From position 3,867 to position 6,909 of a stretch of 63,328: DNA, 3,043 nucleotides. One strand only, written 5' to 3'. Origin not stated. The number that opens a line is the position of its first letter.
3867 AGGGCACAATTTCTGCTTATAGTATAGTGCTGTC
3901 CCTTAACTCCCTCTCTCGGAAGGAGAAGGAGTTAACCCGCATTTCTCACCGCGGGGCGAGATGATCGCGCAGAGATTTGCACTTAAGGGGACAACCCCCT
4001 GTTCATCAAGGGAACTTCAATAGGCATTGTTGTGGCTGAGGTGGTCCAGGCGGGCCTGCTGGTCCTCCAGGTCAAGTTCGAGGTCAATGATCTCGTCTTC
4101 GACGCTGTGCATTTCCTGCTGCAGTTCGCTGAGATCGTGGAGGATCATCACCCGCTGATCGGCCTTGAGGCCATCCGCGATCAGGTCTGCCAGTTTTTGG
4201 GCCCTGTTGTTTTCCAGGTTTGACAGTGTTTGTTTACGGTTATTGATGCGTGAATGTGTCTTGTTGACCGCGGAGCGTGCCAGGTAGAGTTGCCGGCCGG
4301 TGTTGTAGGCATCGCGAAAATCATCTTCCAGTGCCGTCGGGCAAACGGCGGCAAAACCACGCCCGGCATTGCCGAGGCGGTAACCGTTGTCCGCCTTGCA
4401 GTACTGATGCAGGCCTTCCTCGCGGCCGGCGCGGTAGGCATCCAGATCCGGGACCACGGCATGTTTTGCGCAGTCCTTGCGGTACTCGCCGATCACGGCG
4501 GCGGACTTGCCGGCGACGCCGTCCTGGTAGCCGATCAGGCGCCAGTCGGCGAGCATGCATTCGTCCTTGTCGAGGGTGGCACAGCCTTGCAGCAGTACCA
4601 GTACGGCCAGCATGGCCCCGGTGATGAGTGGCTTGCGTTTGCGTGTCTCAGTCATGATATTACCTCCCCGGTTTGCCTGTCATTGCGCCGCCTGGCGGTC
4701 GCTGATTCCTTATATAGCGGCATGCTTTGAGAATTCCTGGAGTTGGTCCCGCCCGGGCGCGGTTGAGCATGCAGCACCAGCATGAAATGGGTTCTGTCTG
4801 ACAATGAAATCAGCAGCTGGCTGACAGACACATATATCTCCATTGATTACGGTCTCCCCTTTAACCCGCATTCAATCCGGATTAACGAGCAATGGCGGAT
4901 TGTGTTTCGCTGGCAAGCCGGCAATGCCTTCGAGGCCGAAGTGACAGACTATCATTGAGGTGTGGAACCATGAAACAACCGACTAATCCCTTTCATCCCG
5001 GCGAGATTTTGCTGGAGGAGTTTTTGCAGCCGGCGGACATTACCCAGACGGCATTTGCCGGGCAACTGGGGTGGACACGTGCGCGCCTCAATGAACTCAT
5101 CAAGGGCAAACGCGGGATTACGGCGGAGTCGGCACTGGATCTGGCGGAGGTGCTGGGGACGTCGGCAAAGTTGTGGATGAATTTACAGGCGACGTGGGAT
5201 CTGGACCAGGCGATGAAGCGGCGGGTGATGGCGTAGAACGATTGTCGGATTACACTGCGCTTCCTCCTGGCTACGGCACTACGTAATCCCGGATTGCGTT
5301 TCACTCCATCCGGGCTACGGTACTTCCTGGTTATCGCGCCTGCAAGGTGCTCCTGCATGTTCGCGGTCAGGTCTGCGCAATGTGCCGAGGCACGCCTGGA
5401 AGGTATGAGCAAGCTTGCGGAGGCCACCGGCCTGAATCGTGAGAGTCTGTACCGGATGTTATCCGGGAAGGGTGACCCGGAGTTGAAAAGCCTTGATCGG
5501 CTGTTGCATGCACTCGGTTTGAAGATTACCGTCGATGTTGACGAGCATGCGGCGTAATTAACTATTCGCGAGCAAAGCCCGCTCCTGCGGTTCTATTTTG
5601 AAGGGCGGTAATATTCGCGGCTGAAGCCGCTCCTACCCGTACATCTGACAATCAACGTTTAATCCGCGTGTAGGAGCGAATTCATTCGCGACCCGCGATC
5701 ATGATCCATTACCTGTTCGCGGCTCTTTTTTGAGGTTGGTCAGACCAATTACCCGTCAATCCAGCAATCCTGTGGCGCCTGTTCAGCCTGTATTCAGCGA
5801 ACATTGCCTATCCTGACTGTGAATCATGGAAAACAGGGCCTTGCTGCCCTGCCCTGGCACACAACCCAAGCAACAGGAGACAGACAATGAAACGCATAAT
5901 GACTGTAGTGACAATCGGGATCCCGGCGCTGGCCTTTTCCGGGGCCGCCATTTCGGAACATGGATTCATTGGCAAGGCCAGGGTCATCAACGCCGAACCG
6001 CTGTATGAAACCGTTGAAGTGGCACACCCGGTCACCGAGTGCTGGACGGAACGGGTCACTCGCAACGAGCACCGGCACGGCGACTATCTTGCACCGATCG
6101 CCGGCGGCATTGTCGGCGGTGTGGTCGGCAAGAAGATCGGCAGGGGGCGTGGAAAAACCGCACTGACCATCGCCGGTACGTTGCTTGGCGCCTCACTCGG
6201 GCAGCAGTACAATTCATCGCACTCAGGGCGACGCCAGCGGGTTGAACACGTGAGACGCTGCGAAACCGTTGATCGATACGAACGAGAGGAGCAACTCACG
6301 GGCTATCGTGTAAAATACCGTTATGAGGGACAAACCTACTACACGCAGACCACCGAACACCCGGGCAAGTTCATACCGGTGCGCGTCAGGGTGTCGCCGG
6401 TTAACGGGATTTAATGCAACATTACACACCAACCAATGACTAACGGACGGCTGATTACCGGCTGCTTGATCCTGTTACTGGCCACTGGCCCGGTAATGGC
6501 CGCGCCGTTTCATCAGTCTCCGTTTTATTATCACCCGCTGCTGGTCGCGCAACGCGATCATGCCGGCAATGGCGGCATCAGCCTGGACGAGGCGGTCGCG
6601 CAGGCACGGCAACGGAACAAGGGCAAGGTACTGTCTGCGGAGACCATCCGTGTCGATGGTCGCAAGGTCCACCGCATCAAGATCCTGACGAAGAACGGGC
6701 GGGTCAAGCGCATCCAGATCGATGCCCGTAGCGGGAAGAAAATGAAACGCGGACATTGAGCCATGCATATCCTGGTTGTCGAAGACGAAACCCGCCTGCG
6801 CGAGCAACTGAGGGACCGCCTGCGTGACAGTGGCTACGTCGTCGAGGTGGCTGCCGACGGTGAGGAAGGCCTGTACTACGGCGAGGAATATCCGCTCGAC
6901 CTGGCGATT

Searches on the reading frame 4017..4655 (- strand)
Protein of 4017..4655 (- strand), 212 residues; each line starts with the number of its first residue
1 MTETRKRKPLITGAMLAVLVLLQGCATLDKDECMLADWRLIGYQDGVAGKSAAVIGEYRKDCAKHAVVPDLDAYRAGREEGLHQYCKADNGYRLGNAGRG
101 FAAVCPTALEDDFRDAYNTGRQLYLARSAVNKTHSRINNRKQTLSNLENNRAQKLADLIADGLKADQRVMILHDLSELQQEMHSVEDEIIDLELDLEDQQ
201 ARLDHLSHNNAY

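Call 5: search_protein_families(library=pfam, proteins=[window:4017-4655:-], max_evalue=0.01)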
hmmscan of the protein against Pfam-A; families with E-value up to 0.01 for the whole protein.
window:4017-4655:- (212 aa): 1 family
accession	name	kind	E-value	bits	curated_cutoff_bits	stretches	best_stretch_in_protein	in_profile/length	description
PF10973.13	DUF2799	-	2.7e-24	85.8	25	1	37-121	1-85/86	Protein of unknown function (DUF2799)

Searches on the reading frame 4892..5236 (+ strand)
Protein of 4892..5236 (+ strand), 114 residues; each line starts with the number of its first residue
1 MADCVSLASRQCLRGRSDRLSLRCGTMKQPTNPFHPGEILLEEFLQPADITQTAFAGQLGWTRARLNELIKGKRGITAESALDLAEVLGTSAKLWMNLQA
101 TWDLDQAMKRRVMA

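Call 5: search_protein_families(library=pfam, proteins=[window:4892-5236:+], max_evalue=0.01)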
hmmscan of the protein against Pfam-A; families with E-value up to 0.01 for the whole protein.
window:4892-5236:+ (114 aa): 4 families
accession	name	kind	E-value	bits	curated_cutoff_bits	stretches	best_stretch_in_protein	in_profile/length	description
PF01381.28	HTH_3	-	8.8e-09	35.7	23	1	41-92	1-52/55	Helix-turn-helix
PF13560.12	HTH_31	-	1.5e-05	25.6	27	1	48-93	13-59/64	Helix-turn-helix domain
PF12844.13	HTH_19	-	0.00046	20.5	30.2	1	50-96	13-59/64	Helix-turn-helix domain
PF13443.12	HTH_26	-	0.00068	20.3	22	1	41-91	2-53/63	Cro/C1-type HTH DNA-binding domain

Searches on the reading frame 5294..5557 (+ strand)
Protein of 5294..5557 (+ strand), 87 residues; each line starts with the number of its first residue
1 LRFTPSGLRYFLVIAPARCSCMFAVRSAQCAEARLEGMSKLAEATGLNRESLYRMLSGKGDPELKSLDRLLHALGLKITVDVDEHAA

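Call 5: search_protein_families(library=pfam, proteins=[window:5294-5557:+], max_evalue=0.01)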
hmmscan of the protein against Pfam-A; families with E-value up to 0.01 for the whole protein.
window:5294-5557:+ (87 aa): 4 families
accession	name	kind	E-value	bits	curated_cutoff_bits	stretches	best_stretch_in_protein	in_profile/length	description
PF21716.3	dnstrm_HI1420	-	1.2e-10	41.5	27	1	33-80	41-88/90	Probable addiction module antidote protein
PF01381.28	HTH_3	-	2.6e-06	27.8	23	1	36-79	8-53/55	Helix-turn-helix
PF13443.12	HTH_26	-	9.9e-05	23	22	1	38-78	13-54/63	Cro/C1-type HTH DNA-binding domain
PF13560.12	HTH_31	-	0.0016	19.2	27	1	40-76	19-56/64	Helix-turn-helix domain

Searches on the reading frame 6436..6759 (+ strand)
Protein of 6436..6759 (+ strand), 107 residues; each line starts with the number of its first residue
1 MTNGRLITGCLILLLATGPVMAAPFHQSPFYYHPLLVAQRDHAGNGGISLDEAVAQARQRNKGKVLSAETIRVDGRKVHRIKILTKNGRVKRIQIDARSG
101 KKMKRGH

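Call 4: search_protein_families(library=pfam, proteins=[window:6436-6759:+], max_evalue=0.01)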
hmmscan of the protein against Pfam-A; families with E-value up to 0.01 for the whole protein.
window:6436-6759:+ (107 aa): 1 family
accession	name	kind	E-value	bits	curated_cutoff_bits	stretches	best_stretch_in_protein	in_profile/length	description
PF03413.25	PepSY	-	1.4e-08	35.4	24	1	48-101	2-55/60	Peptidase propeptide and YPEB domain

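Call 7: search_protein_families(library=ncbifam, proteins=[window:6436-6759:+], max_evalue=0.01)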
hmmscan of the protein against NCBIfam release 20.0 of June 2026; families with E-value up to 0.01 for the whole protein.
window:6436-6759:+ (107 aa): 0 families
